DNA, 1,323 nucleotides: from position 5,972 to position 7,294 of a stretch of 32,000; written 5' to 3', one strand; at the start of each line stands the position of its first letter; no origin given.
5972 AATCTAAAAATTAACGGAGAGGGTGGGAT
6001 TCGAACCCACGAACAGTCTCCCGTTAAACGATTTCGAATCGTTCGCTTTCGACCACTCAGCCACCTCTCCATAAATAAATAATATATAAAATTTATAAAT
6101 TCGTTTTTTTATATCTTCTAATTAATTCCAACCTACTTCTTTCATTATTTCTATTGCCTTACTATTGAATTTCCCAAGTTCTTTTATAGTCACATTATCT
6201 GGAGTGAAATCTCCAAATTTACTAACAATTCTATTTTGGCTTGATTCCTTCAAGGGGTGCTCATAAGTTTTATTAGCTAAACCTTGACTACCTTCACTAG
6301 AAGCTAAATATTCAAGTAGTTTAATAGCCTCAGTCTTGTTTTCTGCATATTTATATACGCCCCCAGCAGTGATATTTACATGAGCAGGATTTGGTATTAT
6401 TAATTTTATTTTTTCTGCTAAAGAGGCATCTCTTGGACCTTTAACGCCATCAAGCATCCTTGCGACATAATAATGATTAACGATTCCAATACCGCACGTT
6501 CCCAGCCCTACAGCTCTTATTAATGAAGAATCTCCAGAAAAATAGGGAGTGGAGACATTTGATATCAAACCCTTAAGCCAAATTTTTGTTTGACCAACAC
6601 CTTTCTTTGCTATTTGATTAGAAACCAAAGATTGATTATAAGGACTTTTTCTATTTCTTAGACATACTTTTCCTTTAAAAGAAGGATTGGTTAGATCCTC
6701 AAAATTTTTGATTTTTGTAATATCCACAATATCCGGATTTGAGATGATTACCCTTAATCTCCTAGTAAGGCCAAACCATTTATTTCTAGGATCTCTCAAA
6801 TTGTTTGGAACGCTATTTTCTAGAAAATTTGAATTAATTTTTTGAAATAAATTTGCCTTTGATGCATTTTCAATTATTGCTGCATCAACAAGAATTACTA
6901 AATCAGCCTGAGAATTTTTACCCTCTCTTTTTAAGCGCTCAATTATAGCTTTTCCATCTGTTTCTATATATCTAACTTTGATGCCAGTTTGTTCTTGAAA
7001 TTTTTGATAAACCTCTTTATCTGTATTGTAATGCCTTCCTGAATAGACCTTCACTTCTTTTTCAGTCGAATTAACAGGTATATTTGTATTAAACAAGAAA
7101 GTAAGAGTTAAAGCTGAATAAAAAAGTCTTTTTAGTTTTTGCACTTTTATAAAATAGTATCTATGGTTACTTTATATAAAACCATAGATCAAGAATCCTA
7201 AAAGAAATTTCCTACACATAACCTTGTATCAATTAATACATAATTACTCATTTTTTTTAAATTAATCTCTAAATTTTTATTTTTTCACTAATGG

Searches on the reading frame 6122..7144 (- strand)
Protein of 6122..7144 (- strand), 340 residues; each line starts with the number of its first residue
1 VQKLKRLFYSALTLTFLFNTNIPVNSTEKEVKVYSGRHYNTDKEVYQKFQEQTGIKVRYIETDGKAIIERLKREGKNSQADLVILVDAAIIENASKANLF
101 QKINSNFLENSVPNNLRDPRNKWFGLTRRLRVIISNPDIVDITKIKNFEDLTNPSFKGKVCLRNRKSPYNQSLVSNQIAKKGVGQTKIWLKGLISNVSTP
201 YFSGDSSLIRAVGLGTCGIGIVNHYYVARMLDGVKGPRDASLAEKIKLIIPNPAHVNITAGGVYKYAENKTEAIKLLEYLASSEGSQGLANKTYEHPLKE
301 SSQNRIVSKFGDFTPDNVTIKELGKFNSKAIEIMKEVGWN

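Call 4: search_protein_families(library=pfam, proteins=[window:6122-7144:-], max_evalue=1)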
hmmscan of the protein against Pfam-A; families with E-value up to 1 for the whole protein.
window:6122-7144:- (340 aa): 6 families
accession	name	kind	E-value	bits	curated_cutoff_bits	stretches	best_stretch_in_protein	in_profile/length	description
PF13343.11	SBP_bac_6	-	9.8e-15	55.1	24.6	1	79-299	3-221/245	Bacterial extracellular solute-binding protein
PF13531.11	SBP_bac_11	-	5.2e-11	43.2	25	1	43-287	14-219/227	Bacterial extracellular solute-binding protein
PF01547.30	SBP_bac_1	-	1.1e-10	42.5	26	1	43-285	12-305/307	Bacterial extracellular solute-binding protein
PF13416.11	SBP_bac_8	-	8.3e-10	39.4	27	1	45-303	2-266/279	Bacterial extracellular solute-binding protein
PF17025.10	DUF5099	-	0.14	13.1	27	1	41-91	15-67/108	Domain of unknown function (DUF5099)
PF13728.12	TraF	-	0.19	12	23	1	44-69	149-174/224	F plasmid transfer operon protein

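Call 14: find_related_loci(query=window:6122-7144:-, collection=genome_contigs, flank=10000)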
Query window:6122-7144:- (340 aa) in genome_contigs; peptide patterns used: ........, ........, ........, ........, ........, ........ (x = any residue, [..] = any of these).
299 stretches matched a pattern; 36 encode a relative of the query (tblastn E <= 1e-3); 33 distinct loci.
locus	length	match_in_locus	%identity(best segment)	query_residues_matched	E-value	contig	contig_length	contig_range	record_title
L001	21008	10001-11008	94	4-340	0e+0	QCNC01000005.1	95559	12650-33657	Prochlorococcus sp. AG-424-E18 Ga0171937_105, whole genome shotgun sequence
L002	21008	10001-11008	94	4-340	0e+0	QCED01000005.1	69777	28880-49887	Prochlorococcus sp. AG-355-M18 Ga0115776_105, whole genome shotgun sequence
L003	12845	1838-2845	94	4-340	0e+0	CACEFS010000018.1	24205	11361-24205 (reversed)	uncultured Prochlorococcus sp. isolate AG-905-G05 genome assembly, contig: AG-905-G05_NODE_18, whole genome shotgun sequ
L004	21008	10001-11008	94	4-340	0e+0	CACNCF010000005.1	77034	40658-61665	MAG: uncultured Prochlorococcus sp. isolate AG-892-L04 genome assembly, contig: AG-892-L04_NODE_5, whole genome shotgun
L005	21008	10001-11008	94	4-340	0e+0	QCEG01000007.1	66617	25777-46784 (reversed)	Prochlorococcus sp. AG-355-N18 Ga0115779_107, whole genome shotgun sequence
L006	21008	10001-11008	94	4-340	0e+0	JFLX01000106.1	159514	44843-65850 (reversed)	Prochlorococcus sp. scB243_495L20 contig_91, whole genome shotgun sequence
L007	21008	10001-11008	94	4-340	0e+0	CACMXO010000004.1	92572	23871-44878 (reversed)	MAG: uncultured Prochlorococcus sp. isolate AG-892-G09 genome assembly, contig: AG-892-G09_NODE_4, whole genome shotgun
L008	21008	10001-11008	94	4-340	0e+0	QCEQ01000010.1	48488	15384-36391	Prochlorococcus sp. AG-355-P16 Ga0115787_110, whole genome shotgun sequence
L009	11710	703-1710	94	4-340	0e+0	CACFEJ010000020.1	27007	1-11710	uncultured Prochlorococcus sp. isolate AG-907-P15 genome assembly, contig: AG-907-P15_NODE_20, whole genome shotgun sequ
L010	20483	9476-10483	94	4-340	0e+0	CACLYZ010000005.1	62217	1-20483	uncultured Prochlorococcus sp. isolate AG-918-B19 genome assembly, contig: AG-918-B19_NODE_5, whole genome shotgun seque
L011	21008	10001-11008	94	4-340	0e+0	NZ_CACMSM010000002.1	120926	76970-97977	MAG: uncultured Prochlorococcus sp. isolate AG-919-J11, whole genome shotgun sequence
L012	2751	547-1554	94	4-340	0e+0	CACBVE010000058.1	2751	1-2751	uncultured Prochlorococcus sp. isolate AG-359-L20 genome assembly, contig: AG-359-L20_NODE_58, whole genome shotgun sequ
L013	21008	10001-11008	94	4-340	0e+0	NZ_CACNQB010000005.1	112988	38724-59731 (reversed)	MAG: uncultured Prochlorococcus sp. isolate AG-893-K05, whole genome shotgun sequence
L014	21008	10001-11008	94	4-340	0e+0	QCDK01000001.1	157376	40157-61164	Prochlorococcus sp. AG-355-G23 Ga0115760_101, whole genome shotgun sequence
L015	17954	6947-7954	94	4-340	0e+0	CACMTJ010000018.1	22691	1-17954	MAG: uncultured Prochlorococcus sp. isolate AG-892-C17 genome assembly, contig: AG-892-C17_NODE_18, whole genome shotgun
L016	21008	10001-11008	94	4-340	0e+0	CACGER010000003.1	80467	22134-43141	uncultured Prochlorococcus sp. isolate AG-909-M08 genome assembly, contig: AG-909-M08_NODE_3, whole genome shotgun seque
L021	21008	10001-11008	94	4-340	0e+0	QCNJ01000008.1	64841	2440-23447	Prochlorococcus sp. AG-424-P18 Ga0171944_108, whole genome shotgun sequence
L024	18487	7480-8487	93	4-340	0e+0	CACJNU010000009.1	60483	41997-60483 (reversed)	MAG: uncultured Prochlorococcus sp. isolate AG-915-K06 genome assembly, contig: AG-915-K06_NODE_9, whole genome shotgun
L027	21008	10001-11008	93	4-340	0e+0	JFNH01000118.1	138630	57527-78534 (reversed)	Prochlorococcus sp. scB245a_519A13 contig_149, whole genome shotgun sequence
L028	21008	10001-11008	93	4-340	0e+0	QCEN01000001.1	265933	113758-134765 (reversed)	Prochlorococcus sp. AG-355-P07 Ga0115784_101, whole genome shotgun sequence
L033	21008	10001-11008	94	4-340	0e+0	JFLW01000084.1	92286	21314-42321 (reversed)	Prochlorococcus sp. scB243_495K23 contig_95, whole genome shotgun sequence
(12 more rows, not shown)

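Call 100: search_protein_families(library=pfam, proteins=[L027:13556-14104:+, L027:11552-12211:+, L016:11588-12532:+, L005:11497-14601:-, L005:15775-17271:-, L005:14598-15467:-, L033:11166-13865:-, L033:15139-16032:+, L033:16027-17091:-, L028:11386-12924:-], max_evalue=0.001)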
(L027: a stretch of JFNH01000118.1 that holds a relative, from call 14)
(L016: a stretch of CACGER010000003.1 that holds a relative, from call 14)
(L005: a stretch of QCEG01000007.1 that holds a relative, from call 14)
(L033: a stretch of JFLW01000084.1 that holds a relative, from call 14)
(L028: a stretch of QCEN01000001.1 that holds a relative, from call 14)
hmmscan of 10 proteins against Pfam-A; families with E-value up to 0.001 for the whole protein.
L027:13556-14104:+ (182 aa): 0 families

L027:11552-12211:+ (219 aa): 2 families
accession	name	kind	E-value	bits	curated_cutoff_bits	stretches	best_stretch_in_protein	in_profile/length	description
PF13759.12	2OG-FeII_Oxy_5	-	4.1e-20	72.5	27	1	101-208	2-101/101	Putative 2OG-Fe(II) oxygenase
PF13640.12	2OG-FeII_Oxy_3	-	0.00091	20.6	27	0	120-209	28-97/98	2OG-Fe(II) oxygenase superfamily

L016:11588-12532:+ (314 aa): 1 family
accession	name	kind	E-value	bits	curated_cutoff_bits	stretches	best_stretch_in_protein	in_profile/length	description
PF14099.13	Polysacc_lyase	-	6.7e-16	59.2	29.9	1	77-298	30-208/210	Polysaccharide lyase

L005:11497-14601:- (1034 aa): 5 families
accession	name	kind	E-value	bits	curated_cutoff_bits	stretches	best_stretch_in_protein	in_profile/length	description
PF11867.13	T1RH-like_C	-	1.9e-114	382.9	26.8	1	705-1028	1-327/329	Type I restriction enzyme HindI endonuclease subunit-like, C-terminal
PF18766.7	SWI2_SNF2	-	1.7e-78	263.7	26.7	1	270-516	1-217/221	SWI2/SNF2 ATPase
PF04313.20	HSDR_N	-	2.2e-47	161.9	25.1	1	5-210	2-197/198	Type I restriction enzyme R protein N terminus (HSDR_N)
PF22679.2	T1R_D3-like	-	1.1e-21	78.4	27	1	613-688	79-156/158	Type I restriction enzyme subunit R domain 3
PF04851.21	ResIII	-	2.1e-16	60.7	22.5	1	277-452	10-163/164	Type III restriction enzyme, res subunit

L005:15775-17271:- (498 aa): 3 families
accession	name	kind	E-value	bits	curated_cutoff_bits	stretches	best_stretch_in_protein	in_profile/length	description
PF02384.22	N6_Mtase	-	4.3e-105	351.9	20.4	1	140-456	2-310/311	N-6 DNA Methylase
PF12161.14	HsdM_N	-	1.8e-17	64.7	24.5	1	1-128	16-134/135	HsdM N-terminal domain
PF07669.17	Eco57I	-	8e-05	23.2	25.3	1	250-349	64-165/171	Eco57I restriction-modification methylase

L005:14598-15467:- (289 aa): 1 family
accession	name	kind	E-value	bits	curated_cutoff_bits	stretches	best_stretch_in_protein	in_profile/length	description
PF01420.25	Methylase_S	-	5.4e-16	59.7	22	2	103-260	1-167/168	Type I restriction modification DNA specificity domain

L033:11166-13865:- (899 aa): 11 families
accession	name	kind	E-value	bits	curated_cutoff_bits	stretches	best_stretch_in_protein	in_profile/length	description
PF03457.19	HA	-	2.8e-25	88.8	28.4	2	471-527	2-62/64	Helicase associated domain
PF00271.37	Helicase_C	-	1.2e-13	51.7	23.5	1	260-370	14-109/110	Helicase conserved C-terminal domain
PF04851.21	ResIII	-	1.4e-12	48.2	22.5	1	1-161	30-163/164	Type III restriction enzyme, res subunit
PF13936.12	HTH_38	-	2.8e-06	27.4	27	1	868-898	12-42/44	Helix-turn-helix domain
PF08279.18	HTH_11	-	1.1e-05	25.7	25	1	868-898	8-37/55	HTH domain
PF13384.12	HTH_23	-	1.9e-05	24.8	24.6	1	872-898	13-39/50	Homeodomain-like domain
PF02796.21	HTH_7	-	4.1e-05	24.1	23.8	1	863-897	9-42/45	Helix-turn-helix domain of resolvase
PF01381.28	HTH_3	-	0.00024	21.5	23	1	872-898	5-31/55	Helix-turn-helix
PF22679.2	T1R_D3-like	-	0.00027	21.8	27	0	327-382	102-154/158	Type I restriction enzyme subunit R domain 3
PF00270.35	DEAD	-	0.00034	20.8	26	0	2-161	22-161/167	DEAD/DEAH box helicase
PF13551.12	HTH_29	-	0.00089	19.7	28.1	0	874-898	9-34/64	Winged helix-turn helix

L033:15139-16032:+ (297 aa): 1 family
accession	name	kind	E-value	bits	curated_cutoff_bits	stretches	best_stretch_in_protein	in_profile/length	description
PF05315.17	ICEA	-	1.1e-06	28.8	24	1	183-288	100-200/218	ICEA Protein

L033:16027-17091:- (354 aa): 1 family
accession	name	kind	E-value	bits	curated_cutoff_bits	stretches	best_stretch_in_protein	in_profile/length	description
PF00145.23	DNA_methylase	-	5e-67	227.1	22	1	46-351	2-323/324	C-5 cytosine-specific DNA methylase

L028:11386-12924:- (512 aa): 17 families
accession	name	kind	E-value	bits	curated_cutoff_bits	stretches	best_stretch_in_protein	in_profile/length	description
PF07719.23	TPR_2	-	7.7e-40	132.2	27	1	429-460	3-34/34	Tetratricopeptide repeat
PF00515.34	TPR_1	-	5.1e-39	131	27.8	1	430-460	4-34/34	Tetratricopeptide repeat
PF13414.12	TPR_11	-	5.1e-35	119.3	26.8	3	130-161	6-37/42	TPR repeat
PF13181.12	TPR_8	-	3.8e-32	108.1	25.7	1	153-183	2-32/34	Tetratricopeptide repeat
PF13371.12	TPR_9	-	2e-23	82.6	35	1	373-425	9-61/73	Tetratricopeptide repeat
PF14559.12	TPR_19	-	3.6e-18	66.1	25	0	132-185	5-58/68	Tetratricopeptide repeat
PF13431.12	TPR_17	-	5.3e-17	61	24.4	0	108-138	3-33/34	Tetratricopeptide repeat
PF13424.12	TPR_12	-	2.4e-12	47.3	30.1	0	102-148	28-75/77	Tetratricopeptide repeat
PF13428.12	TPR_14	-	6.3e-12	45.4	23.5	0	119-157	2-40/44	Tetratricopeptide repeat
PF23914.1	TPR_CcmH_CycH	-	2.2e-11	44.3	42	2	141-245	39-146/158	Cytochrome c-type biogenesis protein H TPR domain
PF13432.12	TPR_16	-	7.6e-11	42.7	32.7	0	119-151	32-64/65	Tetratricopeptide repeat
PF12895.13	ANAPC3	-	9.8e-08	32.6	27.2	1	103-176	8-80/82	Anaphase-promoting complex, cyclosome, subunit 3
PF13174.12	TPR_6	-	2e-07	31.6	26.3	0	119-150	1-32/33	Tetratricopeptide repeat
PF25575.1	TPR_BSK1_C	-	2.8e-07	30.8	42.2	0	289-357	40-109/118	Serine/threonine-protein kinase BSK1-like, TPR repeats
PF10516.15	SHNi-TPR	-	1.1e-06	28.4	21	0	304-320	14-30/38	SHNi-TPR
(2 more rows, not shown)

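Call 101: search_protein_families(library=pfam, proteins=[L002:15243-15992:+, L002:16509-17663:+, L002:18800-19738:+, L021:12801-14729:+, L013:11363-12136:+, L027:14286-15986:+, L009:3828-4112:+, L024:12091-12540:+, L002:11383-11730:-, L005:19629-20552:-], max_evalue=0.001)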
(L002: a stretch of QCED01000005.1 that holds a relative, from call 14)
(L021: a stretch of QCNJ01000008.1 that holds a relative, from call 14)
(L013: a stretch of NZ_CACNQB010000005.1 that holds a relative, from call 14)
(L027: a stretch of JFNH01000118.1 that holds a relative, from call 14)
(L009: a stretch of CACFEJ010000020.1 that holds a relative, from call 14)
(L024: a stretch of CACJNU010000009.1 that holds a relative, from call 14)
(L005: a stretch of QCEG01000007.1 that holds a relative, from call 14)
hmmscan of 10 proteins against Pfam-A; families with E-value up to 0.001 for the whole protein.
L002:15243-15992:+ (249 aa): 1 family
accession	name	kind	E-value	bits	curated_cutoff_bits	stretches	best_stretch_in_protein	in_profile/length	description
PF05050.19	Methyltransf_21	-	1.2e-19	71.5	22.7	1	59-228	1-171/173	Methyltransferase FkbM domain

L002:16509-17663:+ (384 aa): 0 families

L002:18800-19738:+ (312 aa): 2 families
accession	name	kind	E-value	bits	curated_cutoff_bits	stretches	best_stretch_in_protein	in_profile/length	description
PF01370.27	Epimerase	-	5.5e-07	29.7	20.9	1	4-202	2-225/240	NAD dependent epimerase/dehydratase family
PF01073.25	3Beta_HSD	-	4.6e-06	26.3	22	1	7-120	4-119/280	3-beta hydroxysteroid dehydrogenase/isomerase family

L021:12801-14729:+ (642 aa): 2 families
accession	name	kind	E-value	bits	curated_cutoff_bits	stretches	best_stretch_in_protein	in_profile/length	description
PF01757.29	Acyl_transf_3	-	4.2e-30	105.4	31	1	16-338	3-325/326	Acyltransferase domain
PF19040.6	SGNH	-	6.2e-16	59.3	27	1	408-623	21-241/248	SGNH domain (fused to AT3 domains)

L013:11363-12136:+ (257 aa): 0 families

L027:14286-15986:+ (566 aa): 0 families

L009:3828-4112:+ (94 aa): 0 families

L024:12091-12540:+ (149 aa): 0 families

L002:11383-11730:- (115 aa): 0 families

L005:19629-20552:- (307 aa): 4 families
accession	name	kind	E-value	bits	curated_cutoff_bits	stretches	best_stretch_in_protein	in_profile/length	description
PF03796.21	DnaB_C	-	2.4e-89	299.5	27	1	48-304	1-255/255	DnaB-like helicase C terminal domain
PF13481.12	AAA_25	-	9.2e-13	48.7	27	1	63-227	30-190/195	AAA domain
PF06745.19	ATPase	-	4.3e-10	39.8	26.6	1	55-295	7-217/231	KaiC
PF08433.16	KTI12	-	0.00031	20.8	22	1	68-112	3-47/271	Chromatin associated protein KTI12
